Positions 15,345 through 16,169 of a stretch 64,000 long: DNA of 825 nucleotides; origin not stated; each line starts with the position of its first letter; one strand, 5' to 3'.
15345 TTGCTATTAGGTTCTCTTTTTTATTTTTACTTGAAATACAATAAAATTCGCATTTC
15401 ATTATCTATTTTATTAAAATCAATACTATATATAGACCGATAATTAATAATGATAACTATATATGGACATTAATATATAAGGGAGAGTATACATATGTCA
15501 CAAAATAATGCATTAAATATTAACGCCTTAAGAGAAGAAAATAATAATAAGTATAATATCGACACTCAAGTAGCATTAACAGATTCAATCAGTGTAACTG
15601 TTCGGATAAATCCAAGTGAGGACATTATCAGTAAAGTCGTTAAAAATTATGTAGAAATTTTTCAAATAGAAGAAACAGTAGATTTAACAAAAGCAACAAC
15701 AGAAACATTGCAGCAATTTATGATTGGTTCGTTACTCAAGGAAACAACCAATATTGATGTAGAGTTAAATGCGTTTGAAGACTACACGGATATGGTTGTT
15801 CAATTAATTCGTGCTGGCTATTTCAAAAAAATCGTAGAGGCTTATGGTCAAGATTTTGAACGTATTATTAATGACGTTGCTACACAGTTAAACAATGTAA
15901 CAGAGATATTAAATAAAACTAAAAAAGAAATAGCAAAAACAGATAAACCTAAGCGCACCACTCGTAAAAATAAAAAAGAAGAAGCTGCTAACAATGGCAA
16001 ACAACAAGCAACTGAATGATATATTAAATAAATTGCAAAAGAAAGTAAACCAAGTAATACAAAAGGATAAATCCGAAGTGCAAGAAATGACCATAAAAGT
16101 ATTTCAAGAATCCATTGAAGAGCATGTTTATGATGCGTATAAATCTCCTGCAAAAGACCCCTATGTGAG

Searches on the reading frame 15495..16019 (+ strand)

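Call 79: search_protein_families(library=pfam, proteins=[window:15495-16019:+], max_evalue=1)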
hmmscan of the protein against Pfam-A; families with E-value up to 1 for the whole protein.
window:15495-16019:+ (174 aa): 5 families
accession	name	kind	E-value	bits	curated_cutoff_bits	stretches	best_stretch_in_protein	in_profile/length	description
PF21730.2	Vma22_CCDC115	-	0.015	16.2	28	1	80-171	7-97/143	Vma22/CCDC115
PF12022.14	COG2_C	-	0.14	12.1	27.3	1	94-155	223-277/300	COG complex component, COG2, C-terminal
PF05478.16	Prominin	-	0.15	10.6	34.3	1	16-150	554-686/799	Prominin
PF01552.22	Pico_P2B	-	0.19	12.3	27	0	28-56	22-51/101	Picornavirus 2B protein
PF06103.16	DUF948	-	0.45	11.2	37.2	0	55-96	21-62/89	Bacterial protein of unknown function (DUF948)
